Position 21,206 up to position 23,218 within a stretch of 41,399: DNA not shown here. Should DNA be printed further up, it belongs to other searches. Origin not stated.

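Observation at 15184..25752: SusC/SusD locus whose only enzyme candidate is a T9SS-sorted GHL10 (YddW/DigH-like) protein, with no classical CAZyme and no regulator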

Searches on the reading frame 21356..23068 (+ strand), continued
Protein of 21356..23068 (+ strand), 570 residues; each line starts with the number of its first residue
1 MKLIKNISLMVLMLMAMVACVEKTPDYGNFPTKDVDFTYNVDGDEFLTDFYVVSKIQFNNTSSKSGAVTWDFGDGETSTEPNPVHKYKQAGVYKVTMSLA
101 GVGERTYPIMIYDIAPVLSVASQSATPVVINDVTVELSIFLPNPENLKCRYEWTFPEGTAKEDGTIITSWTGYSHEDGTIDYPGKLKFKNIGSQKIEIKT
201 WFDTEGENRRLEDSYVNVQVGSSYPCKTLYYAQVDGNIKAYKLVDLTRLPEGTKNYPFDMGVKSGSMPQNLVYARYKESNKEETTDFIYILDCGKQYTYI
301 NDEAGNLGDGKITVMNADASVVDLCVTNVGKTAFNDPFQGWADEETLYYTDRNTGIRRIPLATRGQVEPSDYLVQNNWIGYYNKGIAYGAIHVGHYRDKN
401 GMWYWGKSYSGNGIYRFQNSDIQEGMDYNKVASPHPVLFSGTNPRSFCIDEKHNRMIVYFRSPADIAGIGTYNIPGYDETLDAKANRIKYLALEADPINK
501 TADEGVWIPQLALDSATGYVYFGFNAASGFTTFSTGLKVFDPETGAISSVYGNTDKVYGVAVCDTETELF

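Call 36: predict_structure(alignment_id=A2)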
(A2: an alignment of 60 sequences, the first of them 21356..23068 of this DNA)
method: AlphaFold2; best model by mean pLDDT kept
length: 570 residues; sequences in the alignment: 60
mean_pLDDT: 87.1   pTM: 0.80
mean pLDDT of the five models: 87.1, 85.7, 85.1, 84.1, 82.4
residues with pLDDT >= 90: 349; 70-90: 171; 50-70: 18; < 50: 32
segments of 3 or more residues with pLDDT < 50: 1-31
pLDDT, mean of each block of 10 residues (from residue 1): 39 35 42 76 59 87 90 95 90 93 89 86 78 84 88 95 94 92 94 93 91 89 94 93 93 94 89 87 87 81 88 93 94 91 95 93 91 92 86 93 93 93 86 90 94 96 91 94 94 84 79 96 91 94 94 94 90
secondary structure, 60 per line:
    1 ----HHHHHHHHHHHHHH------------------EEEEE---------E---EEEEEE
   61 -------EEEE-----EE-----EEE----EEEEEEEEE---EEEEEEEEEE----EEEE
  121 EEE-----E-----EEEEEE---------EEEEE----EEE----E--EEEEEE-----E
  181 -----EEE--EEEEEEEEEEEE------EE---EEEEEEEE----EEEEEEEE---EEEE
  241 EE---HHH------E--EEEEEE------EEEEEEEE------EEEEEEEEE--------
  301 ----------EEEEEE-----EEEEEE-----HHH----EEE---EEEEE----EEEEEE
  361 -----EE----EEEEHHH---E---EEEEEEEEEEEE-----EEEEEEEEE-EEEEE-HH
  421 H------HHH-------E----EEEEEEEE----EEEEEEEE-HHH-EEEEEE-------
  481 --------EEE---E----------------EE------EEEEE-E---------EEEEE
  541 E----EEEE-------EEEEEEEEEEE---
elements in order: H5-18 E37-41 E55-60 E68-71 E84-86 E91-99 E103-112 E117-123 E135-140 E150-154 E159-161 E169-174 E186-188 E191-202 E214-221 E226-233 E237-242 E258-263 E270-277 E284-292 E311-316 E322-327 E340-342 E346-350 E355-360 E372-375 E386-397 E403-411 E413-417 E443-450 E455-462 E468-473 E489-491 E520-524 E536-541 E546-549 E557-567

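Call 39: fold_search(model_id=the predicted structure, library=pdb)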
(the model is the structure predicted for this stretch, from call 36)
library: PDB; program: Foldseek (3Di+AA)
matches with E <= 10: 1134; with E <= 0.001: 163
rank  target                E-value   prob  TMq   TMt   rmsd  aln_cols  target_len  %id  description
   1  9bfu_A                1.6e-08  1.00  0.33  0.13  16.7       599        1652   11  Cryo-EM structure of Sevenless extracellular domain (composite map of the dimer, pH 4.6) (released 2025-01-29)
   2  10gh_A                2.5e-07  1.00  0.19  0.12  24.9       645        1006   10  Cryo-EM structure of Receptor Tyrosine Kinase ROS1 in complex with Fab-RX5 (released 2026-02-25)
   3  9cwm_B                2.7e-07  0.99  0.16  0.04  26.6       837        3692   11  Cryo-EM structure of human Low-density lipoprotein receptor-related protein 2 (released 2025-08-06)
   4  3s94_A                2.9e-07  1.00  0.36  0.35  17.7       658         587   11  Crystal structure of LRP6-E1E2 (released 2011-11-02)
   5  8jxb_B                5.6e-07  1.00  0.15  0.09  26.2       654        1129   10  Cryo-EM structure of rat megalin wingAc (released 2024-06-19)
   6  9bfq_A                5.9e-07  1.00  0.31  0.19  19.6       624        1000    9  Cryo-EM structure of Sevenless in complex with Bride of Sevenless (released 2025-01-29)
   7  8ctg_C                7.2e-07  1.00  0.37  0.37  17.3       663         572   11  Extracellular architecture of an engineered canonical Wnt signaling ternary complex (released 2023-03-15)
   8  5gje_A                7.9e-07  0.99  0.16  0.15  24.9       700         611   10  Three-dimensional reconstruction of human LRP6 ectodomain complexed with Dkk1 (released 2017-01-18)
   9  4dg6_A                7.9e-07  0.99  0.16  0.15  24.9       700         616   10  Crystal structure of domains 1 and 2 of LRP6 (released 2012-06-13)
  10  4r5o_A                1.3e-06  1.00  0.27  0.33  13.6       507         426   12  Crystal structure of a Quinonprotein alcohol dehydrogenase-like protein (BT1487) from Bacteroides thetaiotaomicron VPI (released 2014-09-10)
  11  5wyj_BE               1.7e-06  1.00  0.27  0.22  26.1       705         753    9  Cryo-EM structure of the 90S small subunit pre-ribosome (Dhr1-depleted, Enp1-TAP, state 1) (released 2017-03-29)
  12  4r5o_B                2.0e-06  1.00  0.26  0.33  14.2       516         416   12  Crystal structure of a Quinonprotein alcohol dehydrogenase-like protein (BT1487) from Bacteroides thetaiotaomicron VPI (released 2014-09-10)
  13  8q9y_B                2.6e-06  1.00  0.25  0.29  15.1       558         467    9  The structure of thiocyanate dehydrogenase from Pelomicrobium methylotrophicum in complex with inhibitor thiourea at 1 (released 2023-09-13)
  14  4r5o_D                2.7e-06  1.00  0.27  0.34  13.8       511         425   12  Crystal structure of a Quinonprotein alcohol dehydrogenase-like protein (BT1487) from Bacteroides thetaiotaomicron VPI (released 2014-09-10)
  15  9a2l_MODEL_1_A        3.0e-06  1.00  0.33  0.41  15.1       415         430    9  Model of E. coli TolB by in-cell photo-crosslinking MS and deep learning (released 2023-02-24)
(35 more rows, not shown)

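Call 91: search_protein_families(library=pfam, proteins=[L030:2293-3591:+, L011:1922-3289:-, L013:18354-20487:+, L058:675-3509:+, L033:17590-21027:+, L036:20782-21678:-, L060:627-1124:+, L061:14355-15107:+, L027:14439-16070:+], max_evalue=0.001)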
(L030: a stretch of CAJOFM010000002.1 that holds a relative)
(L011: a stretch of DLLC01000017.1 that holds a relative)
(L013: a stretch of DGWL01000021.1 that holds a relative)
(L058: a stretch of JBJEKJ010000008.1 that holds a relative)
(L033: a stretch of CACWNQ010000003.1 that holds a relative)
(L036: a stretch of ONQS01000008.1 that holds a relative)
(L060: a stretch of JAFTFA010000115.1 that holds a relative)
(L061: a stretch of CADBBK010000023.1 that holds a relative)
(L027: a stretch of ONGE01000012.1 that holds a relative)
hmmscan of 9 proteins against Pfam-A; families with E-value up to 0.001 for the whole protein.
L030:2293-3591:+ (432 aa): 2 families
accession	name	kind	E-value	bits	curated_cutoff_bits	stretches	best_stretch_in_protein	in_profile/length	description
PF16411.10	SusF_SusE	-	7.8e-11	43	27.5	1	224-424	1-166/167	Outer membrane protein SusF_SusE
PF00404.24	Dockerin_1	-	0.00035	21.2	22.9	1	59-104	3-49/57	Dockerin type I domain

L011:1922-3289:- (455 aa): 1 family
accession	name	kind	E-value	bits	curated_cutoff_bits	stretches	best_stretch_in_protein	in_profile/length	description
PF00291.31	PALP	-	6.6e-44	150.8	35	1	79-416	5-295/295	Pyridoxal-phosphate dependent enzyme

L013:18354-20487:+ (711 aa): 7 families
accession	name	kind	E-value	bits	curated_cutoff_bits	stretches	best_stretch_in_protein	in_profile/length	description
PF01640.23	Peptidase_C10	-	3.3e-27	96.4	26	1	1-134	70-193/194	Peptidase C10 family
PF22066.2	Cep192_D8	-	1.3e-07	32.2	33.5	0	328-365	63-100/101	Cep192 domain 8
PF24507.1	Ig_CFAP65_4th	-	1.2e-05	26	27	0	201-260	19-75/76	CFAP65, fourth Ig-like domain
PF22544.2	HYDIN_VesB_CFA65-like_Ig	-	0.00023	21.8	25.5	0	173-259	11-99/100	HYDIN/CFA65/VesB-like, Ig-like domain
PF22073.2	Cep192_D4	-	0.00027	21.6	35.5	0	165-259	4-109/112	Cep192 domain 4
PF15780.11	ASH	-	0.00036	21.1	27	0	187-244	33-89/98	Abnormal spindle-like microcephaly-assoc'd, ASPM-SPD-2-Hydin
PF13529.12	Peptidase_C39_2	-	0.00054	21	24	0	48-122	48-138/143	Peptidase_C39 like family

L058:675-3509:+ (944 aa): 3 families
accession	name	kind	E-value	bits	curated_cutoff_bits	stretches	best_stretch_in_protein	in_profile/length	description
PF00128.31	Alpha-amylase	-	1.2e-23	84.5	22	1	425-725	22-357/446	Alpha amylase, catalytic domain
PF02922.24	CBM_48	-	1.9e-06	28.6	22.4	1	267-345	3-83/83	Carbohydrate-binding module 48 (Isoamylase N-terminal domain)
PF18962.6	Por_Secre_tail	-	0.00051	20.7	27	0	895-941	23-74/75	Secretion system C-terminal sorting domain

L033:17590-21027:+ (1145 aa): 6 families
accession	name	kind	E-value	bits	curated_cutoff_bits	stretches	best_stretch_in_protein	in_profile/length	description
PF00082.27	Peptidase_S8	-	2.1e-29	103.2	21.8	2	423-623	137-288/288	Subtilase family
PF00404.24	Dockerin_1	-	3.1e-10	40.5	22.9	1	1088-1137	1-53/57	Dockerin type I domain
PF00041.27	fn3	-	1.9e-07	31.7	25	1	1021-1078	31-83/84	Fibronectin type III domain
PF24507.1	Ig_CFAP65_4th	-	5.7e-07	30.3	27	1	779-839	19-76/76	CFAP65, fourth Ig-like domain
PF22066.2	Cep192_D8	-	8e-06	26.5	33.5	0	799-839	60-100/101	Cep192 domain 8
PF22073.2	Cep192_D4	-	9e-05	23.1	35.5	0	794-838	63-110/112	Cep192 domain 4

L036:20782-21678:- (298 aa): 7 families
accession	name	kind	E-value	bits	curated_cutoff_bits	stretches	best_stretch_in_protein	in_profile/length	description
PF01715.23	IPPT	-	4.6e-72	243.1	23.6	1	38-277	1-243/243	IPP transferase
PF01745.22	IPT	-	5.1e-10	39.6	20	1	5-102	3-100/233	Isopentenyl transferase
PF13238.12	AAA_18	-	6.1e-08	33.6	29.4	0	6-50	1-44/128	AAA domain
PF13671.12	AAA_33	-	6.3e-06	27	27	0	5-38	1-36/143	AAA domain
PF13401.12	AAA_22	-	0.0001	23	27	1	2-78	4-65/130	AAA domain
PF13191.12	AAA_16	-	0.0007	20.6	32.6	0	5-114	26-104/167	AAA ATPase domain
PF00004.35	AAA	-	0.00083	20.2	21.2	0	7-40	2-35/131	ATPase family associated with various cellular activities (AAA)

L060:627-1124:+ (165 aa): 1 family
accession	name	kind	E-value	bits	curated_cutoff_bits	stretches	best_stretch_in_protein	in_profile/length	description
PF01451.26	LMWPc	-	9.5e-41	139.8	23.2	1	9-154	2-144/144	Low molecular weight phosphotyrosine protein phosphatase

L061:14355-15107:+ (250 aa): 1 family
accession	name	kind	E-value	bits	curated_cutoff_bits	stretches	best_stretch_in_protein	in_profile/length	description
PF03932.20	CutC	-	1.6e-66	224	23.3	1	7-206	2-200/202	CutC family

L027:14439-16070:+ (543 aa): 2 families
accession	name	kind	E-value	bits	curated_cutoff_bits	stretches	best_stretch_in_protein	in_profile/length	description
PF08757.17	CotH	-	6.7e-46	157.7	23.8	1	101-473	1-322/322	CotH kinase protein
PF00404.24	Dockerin_1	-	1.4e-08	35.3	22.9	1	488-537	1-53/57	Dockerin type I domain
